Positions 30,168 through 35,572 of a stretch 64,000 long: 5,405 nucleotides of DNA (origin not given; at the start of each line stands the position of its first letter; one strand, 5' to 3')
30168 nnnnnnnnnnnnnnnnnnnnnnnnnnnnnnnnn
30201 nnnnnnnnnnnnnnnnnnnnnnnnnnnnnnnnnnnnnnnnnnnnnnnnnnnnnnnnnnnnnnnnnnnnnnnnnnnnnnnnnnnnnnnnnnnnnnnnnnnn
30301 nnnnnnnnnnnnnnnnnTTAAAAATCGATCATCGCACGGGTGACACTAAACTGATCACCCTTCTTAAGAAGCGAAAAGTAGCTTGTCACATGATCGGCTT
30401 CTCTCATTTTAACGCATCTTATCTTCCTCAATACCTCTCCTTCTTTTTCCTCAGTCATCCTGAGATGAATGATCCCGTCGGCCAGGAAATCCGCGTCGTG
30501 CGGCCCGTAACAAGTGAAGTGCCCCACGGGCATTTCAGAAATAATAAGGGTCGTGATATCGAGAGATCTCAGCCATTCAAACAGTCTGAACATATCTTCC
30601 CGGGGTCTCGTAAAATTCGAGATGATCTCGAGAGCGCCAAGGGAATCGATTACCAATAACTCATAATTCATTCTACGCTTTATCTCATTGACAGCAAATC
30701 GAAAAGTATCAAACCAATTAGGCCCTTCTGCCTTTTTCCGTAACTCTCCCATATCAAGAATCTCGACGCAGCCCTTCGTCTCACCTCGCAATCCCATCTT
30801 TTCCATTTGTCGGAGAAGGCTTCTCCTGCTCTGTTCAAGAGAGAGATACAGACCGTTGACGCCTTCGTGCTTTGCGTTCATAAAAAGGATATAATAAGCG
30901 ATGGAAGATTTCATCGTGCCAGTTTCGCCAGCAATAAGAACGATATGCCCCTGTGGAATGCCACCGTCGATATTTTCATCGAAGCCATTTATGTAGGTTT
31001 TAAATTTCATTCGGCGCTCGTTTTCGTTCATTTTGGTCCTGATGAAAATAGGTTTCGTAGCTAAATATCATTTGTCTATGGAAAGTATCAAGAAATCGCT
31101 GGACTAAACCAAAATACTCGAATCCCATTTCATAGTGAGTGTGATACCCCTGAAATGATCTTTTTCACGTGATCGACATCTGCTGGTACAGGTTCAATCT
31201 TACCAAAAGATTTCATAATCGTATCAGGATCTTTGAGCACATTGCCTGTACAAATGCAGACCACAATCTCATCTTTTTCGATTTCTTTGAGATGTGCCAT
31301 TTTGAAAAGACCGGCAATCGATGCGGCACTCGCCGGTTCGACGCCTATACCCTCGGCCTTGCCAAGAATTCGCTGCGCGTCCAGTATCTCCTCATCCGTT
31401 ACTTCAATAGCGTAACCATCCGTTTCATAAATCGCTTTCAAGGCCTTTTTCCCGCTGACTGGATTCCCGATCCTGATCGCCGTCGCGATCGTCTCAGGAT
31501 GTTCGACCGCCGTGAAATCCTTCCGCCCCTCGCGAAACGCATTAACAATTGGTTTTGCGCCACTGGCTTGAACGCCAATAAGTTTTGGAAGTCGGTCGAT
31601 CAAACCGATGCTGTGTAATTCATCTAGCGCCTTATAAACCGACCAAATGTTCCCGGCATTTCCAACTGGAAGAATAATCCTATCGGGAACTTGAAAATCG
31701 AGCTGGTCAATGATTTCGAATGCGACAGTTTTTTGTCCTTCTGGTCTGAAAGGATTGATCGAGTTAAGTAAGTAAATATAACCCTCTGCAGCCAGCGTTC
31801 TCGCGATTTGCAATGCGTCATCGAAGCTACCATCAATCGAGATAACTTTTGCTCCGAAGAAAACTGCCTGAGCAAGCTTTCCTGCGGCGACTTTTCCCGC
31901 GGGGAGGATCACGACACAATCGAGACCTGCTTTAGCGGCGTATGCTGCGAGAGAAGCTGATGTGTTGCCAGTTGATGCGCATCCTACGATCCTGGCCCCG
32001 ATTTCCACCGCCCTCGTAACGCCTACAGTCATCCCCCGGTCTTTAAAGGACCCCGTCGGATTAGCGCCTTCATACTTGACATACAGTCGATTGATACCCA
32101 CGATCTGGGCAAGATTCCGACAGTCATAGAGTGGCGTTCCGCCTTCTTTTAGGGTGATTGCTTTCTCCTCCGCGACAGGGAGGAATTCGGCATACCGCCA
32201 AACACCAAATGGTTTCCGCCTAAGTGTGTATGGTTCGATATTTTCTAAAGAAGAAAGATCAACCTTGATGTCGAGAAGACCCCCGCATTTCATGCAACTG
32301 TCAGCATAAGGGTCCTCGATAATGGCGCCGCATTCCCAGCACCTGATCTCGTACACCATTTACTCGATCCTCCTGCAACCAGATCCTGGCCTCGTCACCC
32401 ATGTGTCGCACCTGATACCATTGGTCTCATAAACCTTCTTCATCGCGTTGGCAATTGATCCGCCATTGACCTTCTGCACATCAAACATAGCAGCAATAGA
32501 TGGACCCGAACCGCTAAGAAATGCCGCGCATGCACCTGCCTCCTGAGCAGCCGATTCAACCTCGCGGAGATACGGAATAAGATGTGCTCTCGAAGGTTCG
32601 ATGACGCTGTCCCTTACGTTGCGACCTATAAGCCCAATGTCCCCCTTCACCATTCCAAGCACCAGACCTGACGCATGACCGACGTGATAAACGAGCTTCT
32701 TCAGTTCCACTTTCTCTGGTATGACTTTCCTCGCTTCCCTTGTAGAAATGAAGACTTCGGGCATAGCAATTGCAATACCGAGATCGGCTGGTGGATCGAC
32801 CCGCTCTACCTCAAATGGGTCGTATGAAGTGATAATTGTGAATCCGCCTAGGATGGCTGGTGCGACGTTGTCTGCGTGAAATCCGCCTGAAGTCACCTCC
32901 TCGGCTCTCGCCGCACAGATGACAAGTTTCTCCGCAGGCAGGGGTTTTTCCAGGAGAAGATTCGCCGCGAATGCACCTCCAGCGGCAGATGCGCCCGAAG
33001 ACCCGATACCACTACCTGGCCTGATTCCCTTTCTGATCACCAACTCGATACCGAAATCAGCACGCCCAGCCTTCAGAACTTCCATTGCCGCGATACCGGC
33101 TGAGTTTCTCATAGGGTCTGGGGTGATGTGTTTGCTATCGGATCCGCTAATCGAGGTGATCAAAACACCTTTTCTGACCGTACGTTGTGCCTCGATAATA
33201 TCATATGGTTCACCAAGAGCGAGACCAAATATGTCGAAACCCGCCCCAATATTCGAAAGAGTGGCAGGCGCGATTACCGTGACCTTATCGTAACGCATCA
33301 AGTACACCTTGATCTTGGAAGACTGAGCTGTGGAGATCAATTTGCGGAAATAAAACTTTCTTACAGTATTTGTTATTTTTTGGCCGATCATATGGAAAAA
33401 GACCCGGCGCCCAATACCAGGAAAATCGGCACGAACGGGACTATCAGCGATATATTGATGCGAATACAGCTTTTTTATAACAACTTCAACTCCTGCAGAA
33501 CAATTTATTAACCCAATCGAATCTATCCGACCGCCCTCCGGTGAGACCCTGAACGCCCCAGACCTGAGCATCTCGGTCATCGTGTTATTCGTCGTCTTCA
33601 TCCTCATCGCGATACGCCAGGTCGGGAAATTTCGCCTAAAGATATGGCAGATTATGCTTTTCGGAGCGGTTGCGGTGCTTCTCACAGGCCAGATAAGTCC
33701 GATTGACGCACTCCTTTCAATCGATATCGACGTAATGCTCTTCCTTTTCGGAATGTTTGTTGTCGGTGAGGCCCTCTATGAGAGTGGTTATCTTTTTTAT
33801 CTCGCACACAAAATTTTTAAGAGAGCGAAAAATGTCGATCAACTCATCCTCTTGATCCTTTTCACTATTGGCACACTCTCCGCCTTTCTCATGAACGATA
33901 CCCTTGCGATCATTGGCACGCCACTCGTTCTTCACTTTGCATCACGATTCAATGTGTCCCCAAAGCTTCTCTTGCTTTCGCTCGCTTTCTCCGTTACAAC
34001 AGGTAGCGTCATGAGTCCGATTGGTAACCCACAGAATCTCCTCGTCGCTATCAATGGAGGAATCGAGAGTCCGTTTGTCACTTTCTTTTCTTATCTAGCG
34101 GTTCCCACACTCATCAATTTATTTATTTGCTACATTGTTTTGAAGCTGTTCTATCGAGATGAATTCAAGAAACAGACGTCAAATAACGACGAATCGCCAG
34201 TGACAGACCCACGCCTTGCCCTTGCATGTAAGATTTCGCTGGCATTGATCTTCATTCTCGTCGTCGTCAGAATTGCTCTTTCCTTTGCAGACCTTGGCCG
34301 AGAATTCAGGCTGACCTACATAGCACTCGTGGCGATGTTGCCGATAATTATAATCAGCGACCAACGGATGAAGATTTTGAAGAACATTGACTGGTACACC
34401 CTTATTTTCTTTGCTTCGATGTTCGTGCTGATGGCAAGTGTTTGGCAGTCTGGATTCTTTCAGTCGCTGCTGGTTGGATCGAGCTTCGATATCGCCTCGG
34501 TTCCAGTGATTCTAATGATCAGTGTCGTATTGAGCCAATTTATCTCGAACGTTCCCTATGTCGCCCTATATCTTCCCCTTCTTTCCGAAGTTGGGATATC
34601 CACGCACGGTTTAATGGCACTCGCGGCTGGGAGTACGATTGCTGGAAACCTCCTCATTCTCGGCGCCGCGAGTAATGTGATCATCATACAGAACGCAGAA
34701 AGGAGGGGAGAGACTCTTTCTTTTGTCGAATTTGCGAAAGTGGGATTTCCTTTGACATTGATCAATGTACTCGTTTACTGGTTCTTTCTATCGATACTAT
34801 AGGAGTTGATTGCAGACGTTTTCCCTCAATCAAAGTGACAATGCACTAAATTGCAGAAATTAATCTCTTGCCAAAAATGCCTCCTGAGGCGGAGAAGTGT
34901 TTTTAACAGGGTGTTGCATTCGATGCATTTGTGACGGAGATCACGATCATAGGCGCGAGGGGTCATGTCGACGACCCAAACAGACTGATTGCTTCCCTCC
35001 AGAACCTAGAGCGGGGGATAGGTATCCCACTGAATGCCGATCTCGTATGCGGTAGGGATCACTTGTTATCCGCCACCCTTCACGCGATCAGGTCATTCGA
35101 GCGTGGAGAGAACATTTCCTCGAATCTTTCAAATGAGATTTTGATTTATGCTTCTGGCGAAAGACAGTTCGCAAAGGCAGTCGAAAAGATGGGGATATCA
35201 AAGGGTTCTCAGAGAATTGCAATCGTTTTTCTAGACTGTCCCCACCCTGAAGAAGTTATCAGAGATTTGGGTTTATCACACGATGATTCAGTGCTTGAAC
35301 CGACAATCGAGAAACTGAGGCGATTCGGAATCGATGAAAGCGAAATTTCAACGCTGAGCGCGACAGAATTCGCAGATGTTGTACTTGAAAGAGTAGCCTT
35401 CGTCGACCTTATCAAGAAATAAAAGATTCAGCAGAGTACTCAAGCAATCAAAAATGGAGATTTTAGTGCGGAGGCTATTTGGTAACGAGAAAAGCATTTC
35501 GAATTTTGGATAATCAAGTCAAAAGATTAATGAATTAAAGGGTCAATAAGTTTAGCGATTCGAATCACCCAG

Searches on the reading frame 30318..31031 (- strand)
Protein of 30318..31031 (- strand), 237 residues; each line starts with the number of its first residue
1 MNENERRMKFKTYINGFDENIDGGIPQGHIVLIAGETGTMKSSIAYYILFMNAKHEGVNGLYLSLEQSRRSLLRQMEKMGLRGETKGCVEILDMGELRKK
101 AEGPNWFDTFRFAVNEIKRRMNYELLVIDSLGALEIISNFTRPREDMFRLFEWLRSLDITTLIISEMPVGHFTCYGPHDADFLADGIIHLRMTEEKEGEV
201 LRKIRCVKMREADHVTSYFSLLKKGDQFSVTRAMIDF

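Call 11: search_protein_families(library=pfam, proteins=[window:30318-31031:-], max_evalue=0.001)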
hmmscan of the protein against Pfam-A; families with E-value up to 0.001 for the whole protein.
window:30318-31031:- (237 aa): 2 families
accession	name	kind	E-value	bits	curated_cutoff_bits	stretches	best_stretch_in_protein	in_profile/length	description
PF06745.19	ATPase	-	1.5e-38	132.9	26.6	1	11-216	2-212/231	KaiC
PF13481.12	AAA_25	-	3.4e-08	33.8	27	1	20-157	25-176/195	AAA domain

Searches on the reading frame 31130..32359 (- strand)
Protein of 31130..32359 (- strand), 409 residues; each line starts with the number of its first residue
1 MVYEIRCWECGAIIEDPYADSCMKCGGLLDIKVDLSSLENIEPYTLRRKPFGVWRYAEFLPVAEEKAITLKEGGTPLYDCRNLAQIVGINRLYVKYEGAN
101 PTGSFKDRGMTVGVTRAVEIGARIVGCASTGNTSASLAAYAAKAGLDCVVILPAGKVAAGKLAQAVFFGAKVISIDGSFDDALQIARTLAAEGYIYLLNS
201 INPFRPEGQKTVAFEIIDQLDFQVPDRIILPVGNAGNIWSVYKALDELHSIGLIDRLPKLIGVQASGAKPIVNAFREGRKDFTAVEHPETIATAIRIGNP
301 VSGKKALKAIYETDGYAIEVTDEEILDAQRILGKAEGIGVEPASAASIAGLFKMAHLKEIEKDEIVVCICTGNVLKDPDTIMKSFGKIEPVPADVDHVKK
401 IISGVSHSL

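Call 11: search_protein_families(library=pfam, proteins=[window:31130-32359:-], max_evalue=0.001)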
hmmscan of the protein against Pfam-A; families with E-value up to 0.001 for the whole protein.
window:31130-32359:- (409 aa): 1 family
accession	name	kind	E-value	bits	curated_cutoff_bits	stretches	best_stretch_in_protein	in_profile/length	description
PF00291.31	PALP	-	1.2e-79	268.2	35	1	68-372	1-295/295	Pyridoxal-phosphate dependent enzyme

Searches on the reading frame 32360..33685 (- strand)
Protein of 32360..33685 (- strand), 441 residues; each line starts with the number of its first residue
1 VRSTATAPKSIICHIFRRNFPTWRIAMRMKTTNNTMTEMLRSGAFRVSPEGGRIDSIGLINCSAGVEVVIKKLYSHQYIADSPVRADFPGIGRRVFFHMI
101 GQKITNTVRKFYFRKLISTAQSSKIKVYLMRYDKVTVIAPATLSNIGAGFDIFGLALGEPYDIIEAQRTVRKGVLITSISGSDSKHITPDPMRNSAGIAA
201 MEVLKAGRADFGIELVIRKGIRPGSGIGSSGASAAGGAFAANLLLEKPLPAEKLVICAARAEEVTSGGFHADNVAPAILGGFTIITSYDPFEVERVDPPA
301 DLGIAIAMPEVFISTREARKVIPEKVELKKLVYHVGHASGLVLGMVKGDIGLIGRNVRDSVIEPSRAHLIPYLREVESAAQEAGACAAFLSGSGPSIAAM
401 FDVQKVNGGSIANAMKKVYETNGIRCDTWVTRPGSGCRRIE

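Call 11: search_protein_families(library=pfam, proteins=[window:32360-33685:-], max_evalue=0.001)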
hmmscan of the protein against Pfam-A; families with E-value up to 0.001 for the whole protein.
window:32360-33685:- (441 aa): 2 families
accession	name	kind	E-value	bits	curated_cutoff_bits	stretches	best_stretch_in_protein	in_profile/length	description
PF00288.32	GHMP_kinases_N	-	3.2e-13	50.1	22.3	1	200-281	6-87/87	GHMP kinases N terminal domain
PF08544.19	GHMP_kinases_C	-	2e-09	38.2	21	1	345-417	5-81/85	GHMP kinases C terminal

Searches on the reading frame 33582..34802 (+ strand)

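Call 11: search_protein_families(library=pfam, proteins=[window:33582-34802:+], max_evalue=0.001)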
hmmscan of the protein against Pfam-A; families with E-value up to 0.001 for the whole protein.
window:33582-34802:+ (406 aa): 1 family
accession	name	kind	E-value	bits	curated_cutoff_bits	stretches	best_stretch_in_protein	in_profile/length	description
PF03600.22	CitMHS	-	5.6e-56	190.5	31.9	1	7-337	2-317/336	Citrate transporter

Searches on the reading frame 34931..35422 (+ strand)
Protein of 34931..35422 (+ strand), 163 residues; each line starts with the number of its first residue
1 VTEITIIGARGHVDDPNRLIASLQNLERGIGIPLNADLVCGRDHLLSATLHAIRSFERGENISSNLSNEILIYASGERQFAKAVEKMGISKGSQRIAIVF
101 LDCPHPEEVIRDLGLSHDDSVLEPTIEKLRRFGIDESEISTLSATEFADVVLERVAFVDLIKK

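Call 11: search_protein_families(library=pfam, proteins=[window:34931-35422:+], max_evalue=0.001)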
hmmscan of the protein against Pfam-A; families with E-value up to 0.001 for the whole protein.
window:34931-35422:+ (163 aa): 1 family
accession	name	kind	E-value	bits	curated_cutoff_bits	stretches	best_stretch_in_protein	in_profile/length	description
PF08617.15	CGI-121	-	2.8e-13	50.6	25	1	34-126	26-119/159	Kinase binding protein CGI-121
